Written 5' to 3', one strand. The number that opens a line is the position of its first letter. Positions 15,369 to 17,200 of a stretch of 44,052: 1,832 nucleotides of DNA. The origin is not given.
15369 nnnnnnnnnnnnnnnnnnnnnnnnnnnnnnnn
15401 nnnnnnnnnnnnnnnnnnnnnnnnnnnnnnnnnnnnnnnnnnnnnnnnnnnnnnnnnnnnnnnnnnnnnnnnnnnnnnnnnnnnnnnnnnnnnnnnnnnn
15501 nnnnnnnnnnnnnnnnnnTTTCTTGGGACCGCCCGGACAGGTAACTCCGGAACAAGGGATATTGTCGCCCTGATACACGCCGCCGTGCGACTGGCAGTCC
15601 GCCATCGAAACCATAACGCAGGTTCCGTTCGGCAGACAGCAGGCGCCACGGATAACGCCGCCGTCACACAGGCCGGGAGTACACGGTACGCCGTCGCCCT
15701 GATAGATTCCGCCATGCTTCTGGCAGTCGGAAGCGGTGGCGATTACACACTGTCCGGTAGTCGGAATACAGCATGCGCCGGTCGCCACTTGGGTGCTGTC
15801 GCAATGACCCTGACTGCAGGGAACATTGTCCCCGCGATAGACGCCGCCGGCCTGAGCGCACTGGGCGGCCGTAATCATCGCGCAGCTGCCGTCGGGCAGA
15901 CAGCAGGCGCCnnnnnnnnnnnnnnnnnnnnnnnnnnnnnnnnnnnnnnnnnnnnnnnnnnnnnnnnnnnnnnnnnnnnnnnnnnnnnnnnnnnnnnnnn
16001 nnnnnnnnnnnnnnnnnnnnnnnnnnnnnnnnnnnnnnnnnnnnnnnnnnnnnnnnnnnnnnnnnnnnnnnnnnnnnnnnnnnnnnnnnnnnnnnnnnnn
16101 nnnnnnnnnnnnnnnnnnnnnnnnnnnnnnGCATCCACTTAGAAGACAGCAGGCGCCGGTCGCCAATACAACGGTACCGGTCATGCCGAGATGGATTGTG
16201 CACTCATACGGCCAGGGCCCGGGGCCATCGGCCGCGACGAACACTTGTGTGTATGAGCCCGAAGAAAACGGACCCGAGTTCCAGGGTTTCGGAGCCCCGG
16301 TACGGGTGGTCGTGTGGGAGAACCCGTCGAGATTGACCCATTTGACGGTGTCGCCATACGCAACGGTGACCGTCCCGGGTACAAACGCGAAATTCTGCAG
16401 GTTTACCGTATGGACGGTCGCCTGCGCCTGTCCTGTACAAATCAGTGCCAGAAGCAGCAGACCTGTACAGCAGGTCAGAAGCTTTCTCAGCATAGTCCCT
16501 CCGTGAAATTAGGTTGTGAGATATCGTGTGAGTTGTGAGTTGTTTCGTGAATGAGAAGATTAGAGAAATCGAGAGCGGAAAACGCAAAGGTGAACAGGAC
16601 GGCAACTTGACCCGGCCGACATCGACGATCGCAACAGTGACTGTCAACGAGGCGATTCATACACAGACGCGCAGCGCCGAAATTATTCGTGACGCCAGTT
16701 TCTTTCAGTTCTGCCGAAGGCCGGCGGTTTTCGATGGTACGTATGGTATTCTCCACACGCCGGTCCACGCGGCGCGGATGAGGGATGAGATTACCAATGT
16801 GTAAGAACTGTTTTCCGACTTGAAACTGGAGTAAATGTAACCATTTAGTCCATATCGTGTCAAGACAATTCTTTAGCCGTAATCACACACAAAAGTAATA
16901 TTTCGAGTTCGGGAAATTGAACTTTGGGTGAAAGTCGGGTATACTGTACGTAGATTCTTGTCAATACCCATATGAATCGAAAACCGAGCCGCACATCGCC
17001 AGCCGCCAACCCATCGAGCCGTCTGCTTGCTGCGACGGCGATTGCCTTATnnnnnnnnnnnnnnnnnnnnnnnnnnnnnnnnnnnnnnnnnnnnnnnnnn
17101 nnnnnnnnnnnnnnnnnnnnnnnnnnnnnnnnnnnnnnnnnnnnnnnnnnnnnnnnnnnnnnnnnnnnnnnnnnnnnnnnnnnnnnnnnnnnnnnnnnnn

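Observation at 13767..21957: Oxidative-folding plus dockerin-tag island: a ~110-Cys cupredoxin repeat protein back-to-back with a VKOR-DsbA-DsbA fusion, a dockerin-tagged PhoD and GT-C glycosyltransferases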

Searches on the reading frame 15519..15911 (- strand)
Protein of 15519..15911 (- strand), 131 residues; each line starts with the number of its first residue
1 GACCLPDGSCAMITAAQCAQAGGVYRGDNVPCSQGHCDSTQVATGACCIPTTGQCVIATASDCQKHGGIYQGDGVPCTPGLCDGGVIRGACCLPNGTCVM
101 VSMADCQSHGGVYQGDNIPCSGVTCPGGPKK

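Call 36: search_protein_families(library=pfam, proteins=[window:15519-15911:-], max_evalue=1)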
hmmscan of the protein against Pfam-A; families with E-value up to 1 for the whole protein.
seq(131 aa): 2 families
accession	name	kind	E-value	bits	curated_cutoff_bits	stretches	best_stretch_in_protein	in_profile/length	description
PF02626.20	CT_A_B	-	0.019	15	25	0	81-111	203-233/261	Carboxyltransferase domain, subdomain A and B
PF20735.2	Lambda_ea8_5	-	0.23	12.5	27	0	102-118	18-34/90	Bacteriophage lambda ea8.5-related domain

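Call 46: predict_structure(alignment_id=A2)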
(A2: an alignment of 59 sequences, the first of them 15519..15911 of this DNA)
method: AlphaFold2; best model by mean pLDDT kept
length: 131 residues; sequences in the alignment: 59
mean_pLDDT: 89.5   pTM: 0.51
mean pLDDT of the five models: 89.5, 88.5, 88.3, 87.4, 86.5
residues with pLDDT >= 90: 92; 70-90: 26; 50-70: 13; < 50: 0
segments of 3 or more residues with pLDDT < 50: none
pLDDT, mean of each block of 10 residues (from residue 1): 91 97 92 74 87 92 95 91 81 96 95 95 82 56
secondary structure, 60 per line:
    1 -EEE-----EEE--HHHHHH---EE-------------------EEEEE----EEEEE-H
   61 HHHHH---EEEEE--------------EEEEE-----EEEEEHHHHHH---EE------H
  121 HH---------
elements in order: E2-4 E10-12 H15-20 E45-49 E54-58 H60-65 E69-73 E88-92 E98-102 H103-108
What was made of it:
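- AF2 predicts a compact unit with pLDDT 89.5 (call 46). AF2 predicts a compact, confident fold (call 46).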

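Call 49: fold_search(model_id=the predicted structure, library=pdb)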
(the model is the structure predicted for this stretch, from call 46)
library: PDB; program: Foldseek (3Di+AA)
matches with E <= 10: 4; with E <= 0.001: 0
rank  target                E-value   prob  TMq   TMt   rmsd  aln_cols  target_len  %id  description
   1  9xy4_A                8.7e-02  0.93  0.31  0.11   9.9       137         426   14  Zymogen ADAM17- iRhom1 Cytoplasmic Deletion (370) Complex Bound by the MEDI3622 Fab (released 2026-04-01)
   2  8snl_B                1.3e-01  0.85  0.30  0.10  12.3       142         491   13  Structure of human ADAM17/iRhom2 sheddase complex (released 2024-05-29)
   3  9o58_B                1.8e-01  0.77  0.30  0.09  11.7       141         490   13  Zymogen ADAM17-iRhom2 complex bound by the MEDI3622 Fab (released 2025-06-25)
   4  9q7y_A                3.1e-01  0.75  0.31  0.10  10.9       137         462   12  Zymogen ADAM17- iRhom1 Cytoplasmic Deletion (365) Complex Bound by the MEDI3622 Fab (released 2026-04-01)
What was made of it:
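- Tried and rejected: Foldseek of the three-unit model against the PDB gave only meaningless iRhom/ADAM17 hits (E 0.087, TM 0.31; call 49).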

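Call 71: search_protein_representatives(alignment_id=A2)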
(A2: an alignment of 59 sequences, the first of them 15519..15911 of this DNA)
Query: 59 sequences, 123 profile positions. Proteins with E-value up to 0.001 (for the whole library): 8802; up to 1e-10: 5179; up to 1e-30: 1776. The best 150 are listed.
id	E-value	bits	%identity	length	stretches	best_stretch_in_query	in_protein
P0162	0.0e+00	1022.9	-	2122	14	1-122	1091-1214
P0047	2.8e-294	973.9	-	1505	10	2-121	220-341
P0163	2.9e-291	964.2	-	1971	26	1-120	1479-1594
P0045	3.7e-281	931.6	-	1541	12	1-121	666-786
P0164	5.3e-281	931.1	-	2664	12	1-122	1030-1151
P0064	8.9e-260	862.5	-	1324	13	1-122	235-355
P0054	1.0e-253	842.9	-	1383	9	1-122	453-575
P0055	1.9e-250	832.4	-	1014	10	1-122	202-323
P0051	5.6e-250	830.9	-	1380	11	1-122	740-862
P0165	1.3e-235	784.5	-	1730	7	1-122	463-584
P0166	5.7e-232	772.7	-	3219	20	1-120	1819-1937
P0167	9.2e-229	762.4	-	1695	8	1-122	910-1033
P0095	8.6e-220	733.4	-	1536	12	1-121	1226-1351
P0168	1.3e-217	726.3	-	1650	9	1-121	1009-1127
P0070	5.7e-217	724.3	-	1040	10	1-120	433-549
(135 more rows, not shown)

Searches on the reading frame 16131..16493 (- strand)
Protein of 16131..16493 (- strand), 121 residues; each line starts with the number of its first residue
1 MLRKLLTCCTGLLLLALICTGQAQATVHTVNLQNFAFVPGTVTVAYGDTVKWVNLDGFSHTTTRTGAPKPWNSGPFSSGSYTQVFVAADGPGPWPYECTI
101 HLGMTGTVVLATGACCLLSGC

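Call 65: find_related_loci(query=A4, collection=metagenome_contigs, flank=6000)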
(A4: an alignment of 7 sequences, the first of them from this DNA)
Query A4 (121 aa) in metagenome_contigs; peptide patterns used: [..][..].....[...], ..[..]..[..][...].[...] (x = any residue, [..] = any of these).
78 stretches matched a pattern; 29 encode a relative of the query (tblastn E <= 1e-3); 29 distinct loci.
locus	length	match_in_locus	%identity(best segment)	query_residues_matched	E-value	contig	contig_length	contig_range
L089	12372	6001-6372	69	1-121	1e-52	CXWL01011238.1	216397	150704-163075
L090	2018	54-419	62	1-120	2e-44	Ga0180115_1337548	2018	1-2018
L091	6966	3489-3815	47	13-118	8e-27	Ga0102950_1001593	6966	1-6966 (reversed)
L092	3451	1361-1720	42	1-116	3e-26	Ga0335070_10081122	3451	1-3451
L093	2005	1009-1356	43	12-120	2e-25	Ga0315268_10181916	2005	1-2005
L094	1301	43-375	37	1-111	2e-25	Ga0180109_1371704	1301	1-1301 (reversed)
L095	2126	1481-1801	46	11-111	4e-24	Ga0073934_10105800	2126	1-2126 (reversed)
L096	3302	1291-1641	45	4-117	5e-24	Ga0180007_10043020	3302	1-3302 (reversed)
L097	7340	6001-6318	42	8-111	7e-24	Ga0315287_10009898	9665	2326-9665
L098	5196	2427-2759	41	1-111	6e-23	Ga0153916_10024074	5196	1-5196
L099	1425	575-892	43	11-110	6e-23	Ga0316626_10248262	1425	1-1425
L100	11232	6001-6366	41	4-117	1e-22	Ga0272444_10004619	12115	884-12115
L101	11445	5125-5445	45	2-110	3e-22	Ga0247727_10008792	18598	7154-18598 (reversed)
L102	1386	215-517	41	12-112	3e-22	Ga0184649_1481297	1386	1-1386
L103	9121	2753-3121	38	1-120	2e-21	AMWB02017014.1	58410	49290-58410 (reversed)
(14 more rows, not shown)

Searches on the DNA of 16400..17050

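Call 57: search_rna_families(source=window, start=16400, end=17050, threshold=evalue, max_evalue=1)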
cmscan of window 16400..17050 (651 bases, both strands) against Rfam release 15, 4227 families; matches with E-value up to 1: 0.
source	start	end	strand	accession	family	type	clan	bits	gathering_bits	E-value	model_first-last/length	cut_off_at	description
